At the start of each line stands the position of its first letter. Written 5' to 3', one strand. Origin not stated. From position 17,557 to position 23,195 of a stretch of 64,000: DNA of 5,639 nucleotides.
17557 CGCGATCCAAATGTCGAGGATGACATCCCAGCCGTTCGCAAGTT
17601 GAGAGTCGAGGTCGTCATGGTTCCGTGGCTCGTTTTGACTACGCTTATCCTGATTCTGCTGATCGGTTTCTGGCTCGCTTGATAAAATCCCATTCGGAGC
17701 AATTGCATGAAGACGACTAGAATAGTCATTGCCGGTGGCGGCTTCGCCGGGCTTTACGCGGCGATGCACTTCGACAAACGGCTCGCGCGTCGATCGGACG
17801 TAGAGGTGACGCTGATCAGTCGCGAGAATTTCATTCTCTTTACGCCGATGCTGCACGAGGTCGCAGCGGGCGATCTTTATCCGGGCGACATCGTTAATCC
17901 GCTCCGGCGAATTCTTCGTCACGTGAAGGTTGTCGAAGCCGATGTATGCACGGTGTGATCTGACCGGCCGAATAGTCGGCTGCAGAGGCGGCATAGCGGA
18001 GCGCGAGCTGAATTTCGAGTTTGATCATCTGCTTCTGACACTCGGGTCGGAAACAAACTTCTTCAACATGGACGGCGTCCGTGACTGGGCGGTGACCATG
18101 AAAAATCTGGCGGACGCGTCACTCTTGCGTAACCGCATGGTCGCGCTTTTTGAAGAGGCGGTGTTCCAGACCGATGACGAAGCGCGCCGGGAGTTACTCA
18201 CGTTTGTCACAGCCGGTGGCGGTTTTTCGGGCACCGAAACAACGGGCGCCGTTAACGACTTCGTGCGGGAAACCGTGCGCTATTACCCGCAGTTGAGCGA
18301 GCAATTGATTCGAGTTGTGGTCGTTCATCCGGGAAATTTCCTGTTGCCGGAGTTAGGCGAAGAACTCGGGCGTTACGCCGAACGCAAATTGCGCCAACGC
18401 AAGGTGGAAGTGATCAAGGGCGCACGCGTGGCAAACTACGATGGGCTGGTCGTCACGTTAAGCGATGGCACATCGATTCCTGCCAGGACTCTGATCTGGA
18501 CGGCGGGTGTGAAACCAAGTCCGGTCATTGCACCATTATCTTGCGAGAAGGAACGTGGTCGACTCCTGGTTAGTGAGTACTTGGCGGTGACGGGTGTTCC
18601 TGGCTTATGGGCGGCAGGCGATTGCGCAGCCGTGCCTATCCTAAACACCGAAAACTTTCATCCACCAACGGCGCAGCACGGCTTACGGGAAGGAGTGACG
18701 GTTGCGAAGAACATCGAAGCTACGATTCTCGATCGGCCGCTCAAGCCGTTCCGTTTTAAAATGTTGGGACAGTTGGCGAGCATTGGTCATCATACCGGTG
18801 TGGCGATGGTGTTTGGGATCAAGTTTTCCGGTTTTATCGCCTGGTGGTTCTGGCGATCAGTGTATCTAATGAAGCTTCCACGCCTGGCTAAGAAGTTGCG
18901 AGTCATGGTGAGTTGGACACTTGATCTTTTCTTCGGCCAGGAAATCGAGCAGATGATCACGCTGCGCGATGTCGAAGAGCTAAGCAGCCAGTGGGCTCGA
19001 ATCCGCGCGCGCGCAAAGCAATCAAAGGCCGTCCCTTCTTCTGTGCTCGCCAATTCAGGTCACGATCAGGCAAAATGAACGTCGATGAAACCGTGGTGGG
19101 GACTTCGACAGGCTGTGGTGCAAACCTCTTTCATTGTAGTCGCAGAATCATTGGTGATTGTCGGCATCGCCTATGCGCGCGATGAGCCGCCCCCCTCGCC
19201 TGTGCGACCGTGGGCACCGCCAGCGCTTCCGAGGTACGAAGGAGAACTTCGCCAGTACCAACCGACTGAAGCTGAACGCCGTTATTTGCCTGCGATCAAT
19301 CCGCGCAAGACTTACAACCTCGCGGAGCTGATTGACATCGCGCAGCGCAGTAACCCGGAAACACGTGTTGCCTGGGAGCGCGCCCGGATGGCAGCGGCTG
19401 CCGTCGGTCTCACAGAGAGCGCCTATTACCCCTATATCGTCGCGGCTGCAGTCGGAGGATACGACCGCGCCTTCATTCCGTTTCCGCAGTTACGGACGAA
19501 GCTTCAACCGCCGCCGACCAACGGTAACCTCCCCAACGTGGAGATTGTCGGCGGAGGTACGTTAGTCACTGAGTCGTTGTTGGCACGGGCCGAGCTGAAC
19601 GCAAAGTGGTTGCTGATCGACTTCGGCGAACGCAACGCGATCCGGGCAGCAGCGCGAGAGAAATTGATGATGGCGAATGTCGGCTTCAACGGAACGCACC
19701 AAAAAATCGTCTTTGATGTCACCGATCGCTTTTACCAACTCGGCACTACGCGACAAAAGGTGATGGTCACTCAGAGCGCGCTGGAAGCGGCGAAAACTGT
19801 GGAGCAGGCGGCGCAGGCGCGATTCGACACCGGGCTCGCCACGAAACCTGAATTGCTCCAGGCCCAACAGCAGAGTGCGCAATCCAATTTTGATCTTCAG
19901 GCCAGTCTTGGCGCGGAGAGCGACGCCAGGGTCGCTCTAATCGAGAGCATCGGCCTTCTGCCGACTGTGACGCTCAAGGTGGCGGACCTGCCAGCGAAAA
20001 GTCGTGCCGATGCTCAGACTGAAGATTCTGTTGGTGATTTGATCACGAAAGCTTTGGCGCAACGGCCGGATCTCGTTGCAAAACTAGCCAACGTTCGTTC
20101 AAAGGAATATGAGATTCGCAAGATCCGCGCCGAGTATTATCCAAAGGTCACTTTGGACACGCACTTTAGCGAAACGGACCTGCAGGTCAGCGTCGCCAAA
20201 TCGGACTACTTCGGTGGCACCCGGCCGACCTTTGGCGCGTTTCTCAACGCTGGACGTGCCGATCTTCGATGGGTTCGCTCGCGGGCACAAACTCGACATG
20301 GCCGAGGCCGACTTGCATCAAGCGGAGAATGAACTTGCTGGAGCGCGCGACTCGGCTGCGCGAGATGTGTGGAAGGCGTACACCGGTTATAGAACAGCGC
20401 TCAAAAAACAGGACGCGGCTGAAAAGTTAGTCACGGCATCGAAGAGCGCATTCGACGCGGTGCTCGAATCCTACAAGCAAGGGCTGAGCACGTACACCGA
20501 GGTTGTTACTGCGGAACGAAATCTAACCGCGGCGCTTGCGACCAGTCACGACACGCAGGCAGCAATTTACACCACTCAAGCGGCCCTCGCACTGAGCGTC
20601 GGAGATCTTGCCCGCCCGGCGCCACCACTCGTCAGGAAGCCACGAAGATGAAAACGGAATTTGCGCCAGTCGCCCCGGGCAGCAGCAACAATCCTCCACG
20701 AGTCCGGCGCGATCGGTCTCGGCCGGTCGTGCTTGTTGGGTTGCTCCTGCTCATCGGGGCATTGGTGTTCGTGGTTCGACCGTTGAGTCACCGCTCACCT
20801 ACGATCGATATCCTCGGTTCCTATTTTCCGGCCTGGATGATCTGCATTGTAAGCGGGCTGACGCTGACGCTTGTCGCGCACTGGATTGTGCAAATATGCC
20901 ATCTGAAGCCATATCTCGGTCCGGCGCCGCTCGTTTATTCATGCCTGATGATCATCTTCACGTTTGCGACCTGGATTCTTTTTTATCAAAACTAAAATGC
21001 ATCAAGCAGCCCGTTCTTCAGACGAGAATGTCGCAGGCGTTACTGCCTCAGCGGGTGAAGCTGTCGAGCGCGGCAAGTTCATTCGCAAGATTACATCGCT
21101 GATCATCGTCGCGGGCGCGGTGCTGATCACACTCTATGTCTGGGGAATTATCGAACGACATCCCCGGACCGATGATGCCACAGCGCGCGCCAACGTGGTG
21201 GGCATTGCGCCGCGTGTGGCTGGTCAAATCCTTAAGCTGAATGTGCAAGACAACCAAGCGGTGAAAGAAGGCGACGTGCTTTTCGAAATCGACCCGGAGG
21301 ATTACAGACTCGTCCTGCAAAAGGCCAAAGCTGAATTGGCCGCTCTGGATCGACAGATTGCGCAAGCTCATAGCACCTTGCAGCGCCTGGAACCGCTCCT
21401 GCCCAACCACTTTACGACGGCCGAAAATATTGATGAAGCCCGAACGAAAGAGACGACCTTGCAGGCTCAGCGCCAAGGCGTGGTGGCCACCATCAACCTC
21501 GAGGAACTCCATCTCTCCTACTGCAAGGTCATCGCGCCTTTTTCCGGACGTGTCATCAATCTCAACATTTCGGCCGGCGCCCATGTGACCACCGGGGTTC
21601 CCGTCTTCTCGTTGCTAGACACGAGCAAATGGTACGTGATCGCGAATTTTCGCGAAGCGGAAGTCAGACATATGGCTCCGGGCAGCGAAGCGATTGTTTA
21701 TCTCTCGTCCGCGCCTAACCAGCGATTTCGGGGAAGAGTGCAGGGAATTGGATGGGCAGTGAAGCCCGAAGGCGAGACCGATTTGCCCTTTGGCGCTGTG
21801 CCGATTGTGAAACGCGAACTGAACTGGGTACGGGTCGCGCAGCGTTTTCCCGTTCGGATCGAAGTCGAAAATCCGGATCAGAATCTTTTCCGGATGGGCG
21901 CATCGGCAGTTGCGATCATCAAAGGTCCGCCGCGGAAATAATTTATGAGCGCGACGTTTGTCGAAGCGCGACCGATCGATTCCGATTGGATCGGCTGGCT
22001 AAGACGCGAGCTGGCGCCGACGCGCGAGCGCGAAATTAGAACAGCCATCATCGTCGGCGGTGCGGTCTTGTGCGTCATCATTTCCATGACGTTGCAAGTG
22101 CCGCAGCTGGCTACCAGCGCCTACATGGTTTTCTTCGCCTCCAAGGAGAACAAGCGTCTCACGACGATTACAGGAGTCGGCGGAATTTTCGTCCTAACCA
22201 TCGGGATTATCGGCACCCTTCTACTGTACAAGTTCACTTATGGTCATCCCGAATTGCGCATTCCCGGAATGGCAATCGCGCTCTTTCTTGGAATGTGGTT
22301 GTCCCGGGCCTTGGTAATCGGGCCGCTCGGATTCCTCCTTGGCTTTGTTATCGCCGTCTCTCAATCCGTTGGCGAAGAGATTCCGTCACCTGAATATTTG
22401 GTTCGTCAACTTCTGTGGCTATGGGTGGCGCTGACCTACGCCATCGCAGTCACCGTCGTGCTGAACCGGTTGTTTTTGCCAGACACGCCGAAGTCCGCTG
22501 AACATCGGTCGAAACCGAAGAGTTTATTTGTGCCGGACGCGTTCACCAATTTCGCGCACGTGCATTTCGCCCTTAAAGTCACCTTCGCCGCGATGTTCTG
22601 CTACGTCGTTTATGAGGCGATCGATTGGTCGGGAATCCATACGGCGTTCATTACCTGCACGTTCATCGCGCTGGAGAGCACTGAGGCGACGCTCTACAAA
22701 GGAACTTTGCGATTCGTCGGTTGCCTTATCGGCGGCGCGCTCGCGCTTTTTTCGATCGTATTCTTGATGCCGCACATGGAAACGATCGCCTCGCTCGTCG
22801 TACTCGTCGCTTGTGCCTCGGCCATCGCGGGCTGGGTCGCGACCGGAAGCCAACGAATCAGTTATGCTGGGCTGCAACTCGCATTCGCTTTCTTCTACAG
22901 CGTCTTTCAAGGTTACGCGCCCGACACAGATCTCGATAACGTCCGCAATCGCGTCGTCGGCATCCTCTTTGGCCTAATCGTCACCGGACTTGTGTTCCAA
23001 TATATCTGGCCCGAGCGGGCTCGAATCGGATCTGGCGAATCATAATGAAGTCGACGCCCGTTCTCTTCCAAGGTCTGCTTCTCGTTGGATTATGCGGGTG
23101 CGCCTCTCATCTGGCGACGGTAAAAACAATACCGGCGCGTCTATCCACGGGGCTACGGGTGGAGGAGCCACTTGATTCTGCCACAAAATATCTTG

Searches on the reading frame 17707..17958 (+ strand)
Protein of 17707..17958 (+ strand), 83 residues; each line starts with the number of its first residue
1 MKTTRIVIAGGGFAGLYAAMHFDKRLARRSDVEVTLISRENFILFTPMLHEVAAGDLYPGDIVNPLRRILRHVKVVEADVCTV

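Call 26: search_protein_families(library=pfam, proteins=[window:17707-17958:+], max_evalue=0.01)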
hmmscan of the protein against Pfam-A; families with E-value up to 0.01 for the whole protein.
window:17707-17958:+ (83 aa): 5 families
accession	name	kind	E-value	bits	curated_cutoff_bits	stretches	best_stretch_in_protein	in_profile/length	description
PF07992.20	Pyr_redox_2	-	9.2e-06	25.7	26.1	1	5-72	2-59/291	Pyridine nucleotide-disulphide oxidoreductase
PF04820.20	Trp_halogenase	-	0.00042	19.7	21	1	5-42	1-37/458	Tryptophan halogenase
PF01266.30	DAO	-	0.0023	18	27.9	1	5-41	1-32/353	FAD dependent oxidoreductase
PF00070.33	Pyr_redox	-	0.0037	18.2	22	1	5-47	1-40/82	Pyridine nucleotide-disulphide oxidoreductase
PF13450.12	NAD_binding_8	-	0.0091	16.7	21.9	0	8-41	1-29/68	NAD(P)-binding Rossmann-like domain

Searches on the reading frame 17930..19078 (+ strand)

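Call 21: search_protein_families(library=pfam, proteins=[window:17930-19078:+], max_evalue=0.001)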
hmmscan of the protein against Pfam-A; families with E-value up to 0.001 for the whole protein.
window:17930-19078:+ (382 aa): 3 families
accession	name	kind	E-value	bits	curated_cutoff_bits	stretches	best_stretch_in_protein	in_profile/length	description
PF07992.20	Pyr_redox_2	-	4.9e-28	98.8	26.1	1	24-255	93-291/291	Pyridine nucleotide-disulphide oxidoreductase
PF22366.1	NDH2_C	-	4.2e-10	40.1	27.7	1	279-336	2-60/62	NDH2 C-terminal domain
PF00070.33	Pyr_redox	-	1.2e-05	26.1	22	1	93-172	3-68/82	Pyridine nucleotide-disulphide oxidoreductase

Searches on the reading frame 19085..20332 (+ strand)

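Call 21: search_protein_families(library=pfam, proteins=[window:19085-20332:+], max_evalue=0.001)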
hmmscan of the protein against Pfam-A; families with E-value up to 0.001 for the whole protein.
window:19085-20332:+ (415 aa): 1 family
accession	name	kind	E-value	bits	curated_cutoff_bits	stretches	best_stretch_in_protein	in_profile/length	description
PF02321.23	OEP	-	4.8e-29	101.9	22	2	79-289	1-186/187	Outer membrane efflux protein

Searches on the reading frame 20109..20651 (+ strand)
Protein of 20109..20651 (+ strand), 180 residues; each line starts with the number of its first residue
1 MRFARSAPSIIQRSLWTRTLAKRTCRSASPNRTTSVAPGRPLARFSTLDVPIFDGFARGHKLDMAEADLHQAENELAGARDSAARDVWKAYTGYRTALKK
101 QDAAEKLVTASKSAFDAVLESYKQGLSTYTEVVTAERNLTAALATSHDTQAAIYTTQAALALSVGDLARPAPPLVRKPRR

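Call 21: search_protein_families(library=pfam, proteins=[window:20109-20651:+], max_evalue=0.001)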
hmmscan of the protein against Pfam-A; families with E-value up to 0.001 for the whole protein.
window:20109-20651:+ (180 aa): 1 family
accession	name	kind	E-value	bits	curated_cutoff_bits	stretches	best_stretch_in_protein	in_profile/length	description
PF02321.23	OEP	-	3.1e-21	76.5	22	1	47-165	69-187/187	Outer membrane efflux protein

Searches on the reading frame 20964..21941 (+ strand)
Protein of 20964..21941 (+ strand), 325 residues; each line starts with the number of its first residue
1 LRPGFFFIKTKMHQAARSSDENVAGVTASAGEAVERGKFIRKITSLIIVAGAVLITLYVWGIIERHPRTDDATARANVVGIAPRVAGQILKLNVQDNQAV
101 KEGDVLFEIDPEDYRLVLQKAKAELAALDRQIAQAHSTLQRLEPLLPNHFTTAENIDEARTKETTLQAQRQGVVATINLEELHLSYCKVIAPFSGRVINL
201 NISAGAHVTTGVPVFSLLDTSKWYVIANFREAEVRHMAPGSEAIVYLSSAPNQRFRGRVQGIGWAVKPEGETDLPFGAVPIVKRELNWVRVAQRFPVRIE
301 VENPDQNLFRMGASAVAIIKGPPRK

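Call 26: search_protein_families(library=pfam, proteins=[window:20964-21941:+], max_evalue=0.01)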
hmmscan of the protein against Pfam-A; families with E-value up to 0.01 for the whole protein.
window:20964-21941:+ (325 aa): 7 families
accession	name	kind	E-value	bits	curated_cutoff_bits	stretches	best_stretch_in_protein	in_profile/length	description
PF16576.10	HlyD_D23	-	1.5e-19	70.6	30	1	77-269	18-191/214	Barrel-sandwich domain of CusB or HlyD membrane-fusion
PF13437.12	HlyD_3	-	1e-16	62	22.2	2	189-271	2-85/106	HlyD family secretion protein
PF13533.13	Biotin_lipoyl_2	-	2.6e-15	56.2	29.8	1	81-110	3-32/32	Biotin-lipoyl like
PF00529.27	CusB_dom_1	-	3.1e-06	27.8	26.5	1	247-319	19-87/89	Cation efflux system protein CusB domain 1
PF00364.28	Biotin_lipoyl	-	6.3e-06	26.4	22.1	0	84-109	48-73/73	Biotin-requiring enzyme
PF00358.26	PTS_EIIA_1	-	0.00071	19.7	27.2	0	85-112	79-106/127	phosphoenolpyruvate-dependent sugar phosphotransferase system, EIIA 1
PF12700.13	HlyD_2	-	0.0057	15.9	25.1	0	201-245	245-289/416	HlyD family secretion protein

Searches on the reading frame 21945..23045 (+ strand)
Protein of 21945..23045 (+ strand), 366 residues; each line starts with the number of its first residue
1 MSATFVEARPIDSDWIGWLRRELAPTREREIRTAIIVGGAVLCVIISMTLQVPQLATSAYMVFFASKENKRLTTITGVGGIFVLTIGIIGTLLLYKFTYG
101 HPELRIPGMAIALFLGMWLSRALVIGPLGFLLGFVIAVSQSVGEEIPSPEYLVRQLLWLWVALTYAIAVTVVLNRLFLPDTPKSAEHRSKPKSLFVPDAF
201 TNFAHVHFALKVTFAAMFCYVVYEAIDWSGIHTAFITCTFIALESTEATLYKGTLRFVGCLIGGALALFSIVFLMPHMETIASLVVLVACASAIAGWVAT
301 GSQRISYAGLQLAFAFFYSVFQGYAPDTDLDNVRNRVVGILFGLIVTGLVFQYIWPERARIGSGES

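Call 35: find_encoding_contigs(protein=window:21945-23045:+, flank=10000, max_places=5)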
Protein window:21945-23045:+ (366 aa): no gene with exactly this product is on record in the collection.
